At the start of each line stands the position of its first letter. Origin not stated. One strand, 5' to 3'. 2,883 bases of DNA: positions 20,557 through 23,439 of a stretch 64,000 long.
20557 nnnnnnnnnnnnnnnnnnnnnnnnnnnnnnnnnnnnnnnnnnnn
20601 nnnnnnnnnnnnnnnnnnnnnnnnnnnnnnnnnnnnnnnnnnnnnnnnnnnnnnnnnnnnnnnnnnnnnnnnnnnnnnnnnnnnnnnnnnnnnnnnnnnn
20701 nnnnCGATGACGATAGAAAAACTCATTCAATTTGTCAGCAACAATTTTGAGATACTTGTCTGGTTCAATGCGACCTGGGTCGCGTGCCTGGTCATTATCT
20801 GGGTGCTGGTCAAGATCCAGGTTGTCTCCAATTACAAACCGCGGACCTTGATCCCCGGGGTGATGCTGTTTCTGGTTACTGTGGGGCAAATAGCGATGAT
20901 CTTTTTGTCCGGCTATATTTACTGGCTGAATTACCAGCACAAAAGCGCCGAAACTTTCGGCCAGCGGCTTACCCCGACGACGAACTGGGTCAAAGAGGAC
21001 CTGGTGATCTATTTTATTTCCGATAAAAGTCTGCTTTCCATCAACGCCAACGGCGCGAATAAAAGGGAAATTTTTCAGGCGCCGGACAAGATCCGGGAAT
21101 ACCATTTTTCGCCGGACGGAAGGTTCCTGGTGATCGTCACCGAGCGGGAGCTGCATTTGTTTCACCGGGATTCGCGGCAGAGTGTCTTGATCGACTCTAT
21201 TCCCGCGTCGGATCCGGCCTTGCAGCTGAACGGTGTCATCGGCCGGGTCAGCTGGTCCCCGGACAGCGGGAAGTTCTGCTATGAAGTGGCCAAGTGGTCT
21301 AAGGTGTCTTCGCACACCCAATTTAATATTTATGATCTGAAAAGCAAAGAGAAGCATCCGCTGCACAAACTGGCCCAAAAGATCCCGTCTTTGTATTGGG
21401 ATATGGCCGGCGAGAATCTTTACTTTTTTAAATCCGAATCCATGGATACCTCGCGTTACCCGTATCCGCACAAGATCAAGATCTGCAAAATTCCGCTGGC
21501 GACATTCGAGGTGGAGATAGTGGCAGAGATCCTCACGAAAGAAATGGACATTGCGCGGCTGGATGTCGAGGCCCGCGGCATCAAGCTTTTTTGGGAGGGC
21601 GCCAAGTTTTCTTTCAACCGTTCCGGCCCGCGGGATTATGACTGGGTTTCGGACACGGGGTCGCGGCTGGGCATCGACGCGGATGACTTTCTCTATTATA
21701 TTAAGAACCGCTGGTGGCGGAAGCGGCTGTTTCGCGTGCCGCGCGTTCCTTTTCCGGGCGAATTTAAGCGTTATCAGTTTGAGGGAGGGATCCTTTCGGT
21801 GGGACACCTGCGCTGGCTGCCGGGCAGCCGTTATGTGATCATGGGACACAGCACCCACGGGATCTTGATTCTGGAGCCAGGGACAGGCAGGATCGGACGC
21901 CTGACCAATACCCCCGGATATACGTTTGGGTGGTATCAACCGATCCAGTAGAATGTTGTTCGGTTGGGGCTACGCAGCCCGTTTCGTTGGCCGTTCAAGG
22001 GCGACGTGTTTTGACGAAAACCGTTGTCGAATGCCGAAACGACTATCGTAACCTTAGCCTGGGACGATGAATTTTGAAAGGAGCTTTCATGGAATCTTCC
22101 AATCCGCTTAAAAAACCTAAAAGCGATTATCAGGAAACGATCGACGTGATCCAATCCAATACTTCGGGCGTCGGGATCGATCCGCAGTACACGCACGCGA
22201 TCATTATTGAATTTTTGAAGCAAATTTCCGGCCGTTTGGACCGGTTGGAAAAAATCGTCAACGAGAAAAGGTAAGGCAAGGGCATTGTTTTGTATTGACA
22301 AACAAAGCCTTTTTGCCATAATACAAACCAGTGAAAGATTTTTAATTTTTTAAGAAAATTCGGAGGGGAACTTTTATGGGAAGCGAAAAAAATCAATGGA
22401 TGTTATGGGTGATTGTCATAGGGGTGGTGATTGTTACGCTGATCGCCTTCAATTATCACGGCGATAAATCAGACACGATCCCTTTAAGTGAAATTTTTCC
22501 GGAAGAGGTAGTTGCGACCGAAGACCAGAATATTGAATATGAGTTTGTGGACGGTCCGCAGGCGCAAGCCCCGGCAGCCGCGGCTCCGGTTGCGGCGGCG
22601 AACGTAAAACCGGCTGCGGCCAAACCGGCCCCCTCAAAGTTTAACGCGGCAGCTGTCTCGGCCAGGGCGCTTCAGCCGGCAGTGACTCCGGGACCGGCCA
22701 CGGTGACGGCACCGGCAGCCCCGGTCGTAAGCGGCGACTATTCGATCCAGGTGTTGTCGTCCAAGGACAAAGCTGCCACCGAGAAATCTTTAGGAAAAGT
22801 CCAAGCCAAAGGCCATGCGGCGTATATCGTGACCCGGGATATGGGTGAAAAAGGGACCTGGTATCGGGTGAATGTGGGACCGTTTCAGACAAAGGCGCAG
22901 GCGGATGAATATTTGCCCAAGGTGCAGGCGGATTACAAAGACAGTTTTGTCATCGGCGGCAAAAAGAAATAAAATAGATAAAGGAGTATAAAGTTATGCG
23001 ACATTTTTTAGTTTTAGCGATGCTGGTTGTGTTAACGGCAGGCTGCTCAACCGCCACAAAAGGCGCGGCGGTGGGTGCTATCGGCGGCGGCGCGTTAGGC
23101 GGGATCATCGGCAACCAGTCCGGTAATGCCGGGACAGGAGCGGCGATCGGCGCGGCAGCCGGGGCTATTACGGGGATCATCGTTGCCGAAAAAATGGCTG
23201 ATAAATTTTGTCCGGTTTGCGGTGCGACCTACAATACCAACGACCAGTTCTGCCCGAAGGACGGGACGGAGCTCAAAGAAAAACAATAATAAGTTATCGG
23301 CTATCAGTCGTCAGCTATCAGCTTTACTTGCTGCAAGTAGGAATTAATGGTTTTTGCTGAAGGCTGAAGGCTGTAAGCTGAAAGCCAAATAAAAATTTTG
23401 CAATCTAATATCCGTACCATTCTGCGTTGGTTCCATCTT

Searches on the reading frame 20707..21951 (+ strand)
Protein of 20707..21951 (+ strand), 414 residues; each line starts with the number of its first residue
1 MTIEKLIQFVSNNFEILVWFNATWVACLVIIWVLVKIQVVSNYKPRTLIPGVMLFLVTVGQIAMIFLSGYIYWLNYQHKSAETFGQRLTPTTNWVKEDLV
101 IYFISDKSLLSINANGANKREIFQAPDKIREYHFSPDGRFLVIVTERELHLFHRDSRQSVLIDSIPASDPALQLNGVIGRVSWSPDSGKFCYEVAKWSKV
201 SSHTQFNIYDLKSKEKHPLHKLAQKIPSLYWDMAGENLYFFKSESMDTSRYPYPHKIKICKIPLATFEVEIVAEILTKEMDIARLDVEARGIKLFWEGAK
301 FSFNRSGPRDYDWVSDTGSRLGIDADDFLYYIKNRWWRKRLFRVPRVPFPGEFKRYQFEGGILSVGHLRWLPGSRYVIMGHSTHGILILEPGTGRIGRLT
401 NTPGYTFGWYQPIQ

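Call 8: search_protein_families(library=pfam, proteins=[window:20707-21951:+], max_evalue=0.01)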
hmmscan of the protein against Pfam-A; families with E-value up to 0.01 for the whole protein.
window:20707-21951:+ (414 aa): 2 families
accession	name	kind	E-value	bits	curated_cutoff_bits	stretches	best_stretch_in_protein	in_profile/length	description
PF07676.18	PD40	-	0.0014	19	20.9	0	134-148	16-30/38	WD40-like Beta Propeller Repeat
PF24817.1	WD40_WDHD1_1st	-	0.0016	18.1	109.9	1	100-242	153-284/291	WDHD1 first WD40 domain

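Call 9: search_protein_families(library=ncbifam, proteins=[window:20707-21951:+], max_evalue=0.01)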
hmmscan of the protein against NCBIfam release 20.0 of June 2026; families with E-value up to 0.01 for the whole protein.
window:20707-21951:+ (414 aa): 1 family
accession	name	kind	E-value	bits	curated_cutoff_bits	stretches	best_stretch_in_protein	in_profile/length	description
NF053518.1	DipepPtdsDpp5Prph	equivalog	1.2e-07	30.7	900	1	83-149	56-128/655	dipeptidyl-peptidase Dpp5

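Call 18: find_related_loci(query=window:20707-21951:+, collection=genome_contigs, flank=10000)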
Query window:20707-21951:+ (414 aa) in genome_contigs; peptide patterns used: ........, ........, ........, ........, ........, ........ (x = any residue, [..] = any of these).
20 stretches matched a pattern; 2 encode a relative of the query (tblastn E <= 1e-3); 2 distinct loci.
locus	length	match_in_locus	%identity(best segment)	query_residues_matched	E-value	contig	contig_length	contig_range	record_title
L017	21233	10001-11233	66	4-414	0e+0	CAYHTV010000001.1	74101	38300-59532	MAG TPA_asm: uncultured Planctomycetales bacterium isolate ERP119705_co15_632 genome assembly, contig: NODE_187_length_7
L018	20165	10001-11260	43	3-410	4e-122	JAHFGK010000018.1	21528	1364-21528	MAG: Candidatus Omnitrophota bacterium isolate nzgw313 NODE_3200_length_21529_cov_3.282838, whole genome shotgun sequenc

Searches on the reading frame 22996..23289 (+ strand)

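Call 8: search_protein_families(library=pfam, proteins=[window:22996-23289:+], max_evalue=0.01)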
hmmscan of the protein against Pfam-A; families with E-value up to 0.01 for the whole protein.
window:22996-23289:+ (97 aa): 8 families
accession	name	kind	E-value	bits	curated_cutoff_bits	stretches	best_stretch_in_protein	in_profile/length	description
PF13441.11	Gly-zipper_YMGG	-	3.2e-07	30.4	28.9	1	19-63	2-42/45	YMGG-like Gly-zipper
PF13436.11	Gly-zipper_OmpA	-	3.2e-06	27.3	27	1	22-63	2-43/44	Glycine-zipper domain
PF13488.11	Gly-zipper_Omp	-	9.1e-06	26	25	1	26-68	1-43/46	Glycine zipper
PF13240.11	Zn_Ribbon_1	-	3.9e-05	23.7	25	1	71-88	1-18/23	zinc-ribbon domain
PF09297.16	Zn_ribbon_NUD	-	0.00089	19.4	24.8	0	70-77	4-11/32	NADH pyrophosphatase zinc ribbon domain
PF05191.20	ADK_lid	-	0.0026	18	26.6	1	72-94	4-32/36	Adenylate kinase, active site lid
PF12773.13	DZR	-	0.003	18.1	27.3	1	68-88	23-43/45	Double zinc ribbon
PF05433.20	Rick_17kDa_Anti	-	0.0048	17.2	24.2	0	27-60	2-39/43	Glycine zipper 2TM domain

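Call 9: search_protein_families(library=ncbifam, proteins=[window:22996-23289:+], max_evalue=0.01)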
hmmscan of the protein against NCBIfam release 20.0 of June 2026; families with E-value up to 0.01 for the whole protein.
window:22996-23289:+ (97 aa): 3 families
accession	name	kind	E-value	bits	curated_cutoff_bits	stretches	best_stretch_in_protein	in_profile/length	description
NF053611.1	YiaD_Gzip_OmpA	equivalog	1.5e-07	31.4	175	1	7-69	3-73/206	YiaD family glycine zipper/OmpA-like lipoprotein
NF008437.0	PRK11280.1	equivalog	9.9e-05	22.2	99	1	25-87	71-130/179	hypothetical protein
NF007830.1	PRK10540.1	equivalog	0.0031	17.4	98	1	16-43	44-71/72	osmotically-inducible lipoprotein OsmB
